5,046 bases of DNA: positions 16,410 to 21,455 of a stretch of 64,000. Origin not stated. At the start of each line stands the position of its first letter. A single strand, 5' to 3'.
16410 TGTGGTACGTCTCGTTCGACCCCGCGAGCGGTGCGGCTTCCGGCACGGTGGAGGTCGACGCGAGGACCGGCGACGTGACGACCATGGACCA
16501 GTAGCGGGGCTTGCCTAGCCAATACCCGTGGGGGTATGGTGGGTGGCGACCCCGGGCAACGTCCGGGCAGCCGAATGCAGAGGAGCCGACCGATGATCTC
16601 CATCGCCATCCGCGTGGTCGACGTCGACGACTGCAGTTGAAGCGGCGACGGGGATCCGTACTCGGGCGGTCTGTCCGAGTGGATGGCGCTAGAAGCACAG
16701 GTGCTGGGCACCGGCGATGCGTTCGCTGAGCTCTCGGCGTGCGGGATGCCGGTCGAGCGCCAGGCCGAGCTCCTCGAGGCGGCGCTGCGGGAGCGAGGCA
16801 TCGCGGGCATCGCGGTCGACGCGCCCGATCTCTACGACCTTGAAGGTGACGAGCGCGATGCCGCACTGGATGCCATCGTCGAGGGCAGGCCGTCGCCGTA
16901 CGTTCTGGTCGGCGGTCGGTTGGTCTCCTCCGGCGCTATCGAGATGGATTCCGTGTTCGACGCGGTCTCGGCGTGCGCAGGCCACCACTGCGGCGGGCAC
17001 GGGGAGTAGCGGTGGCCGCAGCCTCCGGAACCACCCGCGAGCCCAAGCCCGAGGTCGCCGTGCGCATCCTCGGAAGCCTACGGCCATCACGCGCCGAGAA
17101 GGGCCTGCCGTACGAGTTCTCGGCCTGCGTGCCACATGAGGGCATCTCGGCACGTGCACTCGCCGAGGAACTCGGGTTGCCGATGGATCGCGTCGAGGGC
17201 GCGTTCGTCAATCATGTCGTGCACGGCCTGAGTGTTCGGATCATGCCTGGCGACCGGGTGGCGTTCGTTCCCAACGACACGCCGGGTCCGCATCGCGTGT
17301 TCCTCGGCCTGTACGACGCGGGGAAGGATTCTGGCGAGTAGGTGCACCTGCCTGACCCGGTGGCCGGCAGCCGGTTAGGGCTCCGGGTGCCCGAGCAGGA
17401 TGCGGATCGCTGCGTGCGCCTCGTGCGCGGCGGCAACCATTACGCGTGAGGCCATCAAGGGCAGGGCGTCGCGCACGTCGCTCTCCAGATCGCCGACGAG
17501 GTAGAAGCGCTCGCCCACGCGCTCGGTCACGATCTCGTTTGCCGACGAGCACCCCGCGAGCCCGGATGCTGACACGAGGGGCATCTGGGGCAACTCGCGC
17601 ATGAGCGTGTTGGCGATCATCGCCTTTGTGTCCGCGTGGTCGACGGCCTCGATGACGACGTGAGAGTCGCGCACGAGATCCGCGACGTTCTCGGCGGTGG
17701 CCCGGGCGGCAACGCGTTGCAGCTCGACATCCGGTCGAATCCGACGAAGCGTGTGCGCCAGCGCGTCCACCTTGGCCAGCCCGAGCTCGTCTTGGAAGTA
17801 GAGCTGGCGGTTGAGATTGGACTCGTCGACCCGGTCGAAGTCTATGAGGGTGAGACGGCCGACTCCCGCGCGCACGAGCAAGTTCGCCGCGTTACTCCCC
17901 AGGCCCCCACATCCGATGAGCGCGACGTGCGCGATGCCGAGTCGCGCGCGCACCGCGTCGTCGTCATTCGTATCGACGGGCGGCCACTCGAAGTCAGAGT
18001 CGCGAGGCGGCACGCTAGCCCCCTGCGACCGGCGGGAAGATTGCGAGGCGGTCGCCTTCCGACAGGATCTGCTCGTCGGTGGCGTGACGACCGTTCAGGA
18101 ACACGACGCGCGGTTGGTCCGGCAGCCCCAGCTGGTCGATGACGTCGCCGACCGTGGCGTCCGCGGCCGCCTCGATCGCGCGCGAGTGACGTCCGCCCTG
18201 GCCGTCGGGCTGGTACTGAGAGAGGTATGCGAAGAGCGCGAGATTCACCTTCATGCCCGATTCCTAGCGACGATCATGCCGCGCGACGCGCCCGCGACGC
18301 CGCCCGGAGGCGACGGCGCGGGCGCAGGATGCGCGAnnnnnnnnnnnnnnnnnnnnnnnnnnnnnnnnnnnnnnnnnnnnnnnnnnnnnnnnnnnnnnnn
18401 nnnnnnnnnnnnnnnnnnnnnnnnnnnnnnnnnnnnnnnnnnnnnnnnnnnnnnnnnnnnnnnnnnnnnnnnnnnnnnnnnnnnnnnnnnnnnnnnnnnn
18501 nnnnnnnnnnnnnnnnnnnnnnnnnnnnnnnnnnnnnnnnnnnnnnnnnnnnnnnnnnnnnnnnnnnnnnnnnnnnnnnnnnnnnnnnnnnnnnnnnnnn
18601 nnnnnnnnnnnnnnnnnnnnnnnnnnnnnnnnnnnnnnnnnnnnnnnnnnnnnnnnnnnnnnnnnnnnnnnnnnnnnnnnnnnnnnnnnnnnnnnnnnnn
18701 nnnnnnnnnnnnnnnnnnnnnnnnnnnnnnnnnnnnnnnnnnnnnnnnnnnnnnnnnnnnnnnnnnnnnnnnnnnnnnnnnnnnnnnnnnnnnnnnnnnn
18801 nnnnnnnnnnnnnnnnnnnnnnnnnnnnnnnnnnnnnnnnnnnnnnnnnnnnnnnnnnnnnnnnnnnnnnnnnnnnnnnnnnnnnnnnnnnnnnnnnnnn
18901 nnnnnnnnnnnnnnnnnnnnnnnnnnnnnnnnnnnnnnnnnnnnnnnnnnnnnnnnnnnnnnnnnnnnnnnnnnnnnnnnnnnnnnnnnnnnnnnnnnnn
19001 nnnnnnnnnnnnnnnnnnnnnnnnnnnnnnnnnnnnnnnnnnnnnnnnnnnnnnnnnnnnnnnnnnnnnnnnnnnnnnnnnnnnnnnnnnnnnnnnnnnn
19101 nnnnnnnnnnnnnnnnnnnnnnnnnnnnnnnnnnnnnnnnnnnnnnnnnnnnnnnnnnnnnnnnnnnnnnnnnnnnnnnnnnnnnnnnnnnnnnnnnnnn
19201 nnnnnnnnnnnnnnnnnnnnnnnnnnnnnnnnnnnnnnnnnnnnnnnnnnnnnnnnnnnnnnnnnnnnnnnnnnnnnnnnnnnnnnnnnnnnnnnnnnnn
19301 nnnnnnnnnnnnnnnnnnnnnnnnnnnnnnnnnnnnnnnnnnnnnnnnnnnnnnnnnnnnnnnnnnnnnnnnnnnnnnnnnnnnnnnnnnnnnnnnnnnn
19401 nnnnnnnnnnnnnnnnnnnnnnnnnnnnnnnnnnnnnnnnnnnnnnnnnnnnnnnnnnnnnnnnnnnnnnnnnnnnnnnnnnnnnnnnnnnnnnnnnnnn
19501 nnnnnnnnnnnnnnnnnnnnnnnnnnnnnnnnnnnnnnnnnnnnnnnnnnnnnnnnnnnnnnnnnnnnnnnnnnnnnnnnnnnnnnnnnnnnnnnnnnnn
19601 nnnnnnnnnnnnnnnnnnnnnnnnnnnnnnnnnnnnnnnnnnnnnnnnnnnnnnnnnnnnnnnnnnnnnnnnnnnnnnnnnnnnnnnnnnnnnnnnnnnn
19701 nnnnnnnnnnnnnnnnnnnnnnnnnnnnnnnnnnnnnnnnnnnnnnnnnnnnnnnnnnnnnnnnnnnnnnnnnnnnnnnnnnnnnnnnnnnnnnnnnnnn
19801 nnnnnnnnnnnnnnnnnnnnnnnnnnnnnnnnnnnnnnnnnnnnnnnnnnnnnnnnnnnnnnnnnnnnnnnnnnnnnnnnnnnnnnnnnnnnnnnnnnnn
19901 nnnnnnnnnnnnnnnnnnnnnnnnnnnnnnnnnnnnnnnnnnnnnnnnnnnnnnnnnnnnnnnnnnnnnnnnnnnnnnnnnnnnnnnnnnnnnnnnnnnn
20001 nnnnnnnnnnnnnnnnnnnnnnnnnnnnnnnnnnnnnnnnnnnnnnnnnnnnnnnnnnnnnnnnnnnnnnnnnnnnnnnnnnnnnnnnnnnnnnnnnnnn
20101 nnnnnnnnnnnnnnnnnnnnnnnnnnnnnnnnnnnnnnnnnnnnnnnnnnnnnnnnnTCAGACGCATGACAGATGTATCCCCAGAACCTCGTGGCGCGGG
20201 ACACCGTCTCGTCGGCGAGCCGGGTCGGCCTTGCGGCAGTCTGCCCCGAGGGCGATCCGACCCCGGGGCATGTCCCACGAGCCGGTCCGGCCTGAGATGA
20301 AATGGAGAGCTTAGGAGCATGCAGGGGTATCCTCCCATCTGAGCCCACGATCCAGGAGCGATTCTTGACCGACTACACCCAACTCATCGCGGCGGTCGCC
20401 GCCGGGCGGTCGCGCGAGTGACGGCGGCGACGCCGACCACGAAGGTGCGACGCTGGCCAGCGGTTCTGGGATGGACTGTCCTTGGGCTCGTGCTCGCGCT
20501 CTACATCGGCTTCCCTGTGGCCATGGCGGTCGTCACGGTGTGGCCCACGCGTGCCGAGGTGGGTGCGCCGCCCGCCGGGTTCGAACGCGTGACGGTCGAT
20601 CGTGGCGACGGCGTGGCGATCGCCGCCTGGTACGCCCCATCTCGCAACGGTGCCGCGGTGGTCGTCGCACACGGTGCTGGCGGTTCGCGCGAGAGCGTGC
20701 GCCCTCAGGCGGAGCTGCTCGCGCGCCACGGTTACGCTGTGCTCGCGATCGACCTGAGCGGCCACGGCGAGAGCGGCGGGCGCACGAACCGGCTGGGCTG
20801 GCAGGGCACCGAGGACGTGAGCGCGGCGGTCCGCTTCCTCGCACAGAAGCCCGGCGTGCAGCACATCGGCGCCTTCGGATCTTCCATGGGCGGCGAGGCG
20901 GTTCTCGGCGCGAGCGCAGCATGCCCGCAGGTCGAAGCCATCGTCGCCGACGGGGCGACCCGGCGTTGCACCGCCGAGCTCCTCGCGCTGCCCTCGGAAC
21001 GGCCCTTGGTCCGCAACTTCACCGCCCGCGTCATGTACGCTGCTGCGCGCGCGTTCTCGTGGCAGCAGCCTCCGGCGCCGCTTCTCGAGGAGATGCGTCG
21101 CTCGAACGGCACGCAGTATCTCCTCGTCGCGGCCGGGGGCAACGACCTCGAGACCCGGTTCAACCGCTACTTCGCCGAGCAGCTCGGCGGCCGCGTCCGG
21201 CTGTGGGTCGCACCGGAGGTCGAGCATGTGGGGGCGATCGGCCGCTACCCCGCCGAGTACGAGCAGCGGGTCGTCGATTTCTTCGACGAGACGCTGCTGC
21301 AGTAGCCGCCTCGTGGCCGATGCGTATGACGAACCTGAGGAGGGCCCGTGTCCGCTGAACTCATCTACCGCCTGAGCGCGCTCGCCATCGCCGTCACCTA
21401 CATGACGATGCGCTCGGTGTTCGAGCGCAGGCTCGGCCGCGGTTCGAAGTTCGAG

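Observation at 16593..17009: Hidden selenoprotein: C-S-U motif thioredoxin-like protein missed by ORF calling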

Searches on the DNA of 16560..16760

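Call 98: search_rna_families(source=window, start=16560, end=16760, threshold=evalue, max_evalue=10)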
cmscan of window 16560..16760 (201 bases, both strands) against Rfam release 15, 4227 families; matches with E-value up to 10: 2.
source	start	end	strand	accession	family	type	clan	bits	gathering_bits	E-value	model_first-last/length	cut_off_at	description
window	16665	16727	+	RF03810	mir-8932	Gene; miRNA;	-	16.1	50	4.2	1-76/76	no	mir-8932 microRNA precursor family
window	16597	16655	-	RF01014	mir-1306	Gene; miRNA;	-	12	70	6.8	1-72/72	no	mir-1306 microRNA precursor family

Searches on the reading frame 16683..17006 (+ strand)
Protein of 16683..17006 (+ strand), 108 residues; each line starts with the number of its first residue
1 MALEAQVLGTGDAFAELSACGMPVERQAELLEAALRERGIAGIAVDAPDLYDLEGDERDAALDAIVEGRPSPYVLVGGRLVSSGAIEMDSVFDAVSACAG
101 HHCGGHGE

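Call 4: search_protein_families(library=pfam, proteins=[window:16683-17006:+], max_evalue=10)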
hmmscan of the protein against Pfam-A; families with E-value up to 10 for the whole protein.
seq(108 aa): 1 family
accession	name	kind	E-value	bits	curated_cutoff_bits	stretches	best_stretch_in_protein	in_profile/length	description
PF23796.1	DUF7174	-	0.15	12.2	27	1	30-66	103-139/153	Family of unknown function (DUF7174)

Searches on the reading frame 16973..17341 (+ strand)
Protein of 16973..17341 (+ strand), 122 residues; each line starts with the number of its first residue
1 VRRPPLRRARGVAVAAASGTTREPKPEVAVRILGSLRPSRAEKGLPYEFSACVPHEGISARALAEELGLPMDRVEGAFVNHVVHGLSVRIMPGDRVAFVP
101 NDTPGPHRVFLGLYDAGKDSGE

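Call 36: search_protein_families(library=pfam, proteins=[window:16973-17341:+], max_evalue=0.001)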
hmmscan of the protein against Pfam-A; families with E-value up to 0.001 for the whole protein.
window:16973-17341:+ (122 aa): 0 families

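Call 85: search_protein_families(library=pfam, proteins=[window:17012-17341:+], max_evalue=1)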
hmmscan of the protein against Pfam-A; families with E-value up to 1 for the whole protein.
window:17012-17341:+ (109 aa): 2 families
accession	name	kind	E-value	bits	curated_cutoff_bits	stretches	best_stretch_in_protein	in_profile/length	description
PF14451.12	Ub-Mut7C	-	0.14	12.5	23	1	48-89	36-77/81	Mut7-C ubiquitin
PF02597.26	ThiS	-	0.19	12.7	22.5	1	40-87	17-71/76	ThiS family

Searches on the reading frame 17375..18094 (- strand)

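Call 36: search_protein_families(library=pfam, proteins=[window:17375-18094:-], max_evalue=0.001)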
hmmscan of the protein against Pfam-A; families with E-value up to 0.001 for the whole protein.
window:17375-18094:- (239 aa): 1 family
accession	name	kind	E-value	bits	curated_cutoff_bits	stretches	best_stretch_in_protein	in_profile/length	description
PF00899.27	ThiF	-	6.6e-35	120.8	28.1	1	49-238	15-207/238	ThiF family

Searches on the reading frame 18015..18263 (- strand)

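Call 36: search_protein_families(library=pfam, proteins=[window:18015-18263:-], max_evalue=0.001)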
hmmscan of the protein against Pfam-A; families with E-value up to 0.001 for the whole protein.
window:18015-18263:- (82 aa): 2 families
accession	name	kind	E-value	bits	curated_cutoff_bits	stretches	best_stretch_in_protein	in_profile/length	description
PF02597.26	ThiS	-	1.4e-13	51.6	22.5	1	27-82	13-76/76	ThiS family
PF14451.12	Ub-Mut7C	-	6.1e-07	29.7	23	1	6-78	4-76/81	Mut7-C ubiquitin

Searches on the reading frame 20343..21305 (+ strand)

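Call 36: search_protein_families(library=pfam, proteins=[window:20343-21305:+], max_evalue=0.001)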
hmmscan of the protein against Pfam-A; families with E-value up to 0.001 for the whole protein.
window:20343-21305:+ (320 aa): 6 families
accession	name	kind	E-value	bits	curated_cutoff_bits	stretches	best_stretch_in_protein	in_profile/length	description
PF12146.15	Hydrolase_4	-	1.5e-14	54.3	27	1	103-231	4-127/239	Serine aminopeptidase, S33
PF00561.26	Abhydrolase_1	-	2.3e-14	54.1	25.8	1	105-236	2-133/245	alpha/beta hydrolase fold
PF12697.13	Abhydrolase_6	-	5e-11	44.1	26.3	1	106-295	1-204/217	Alpha/beta hydrolase family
PF02129.25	Peptidase_S15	-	9.1e-10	39.1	23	1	115-250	46-174/262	X-Pro dipeptidyl-peptidase (S15 family)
PF01738.24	DLH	-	3.4e-06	27.3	21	1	100-201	9-125/217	Dienelactone hydrolase family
PF00326.27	Peptidase_S9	-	1.4e-05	25.1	22.6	1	119-192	3-83/213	Prolyl oligopeptidase family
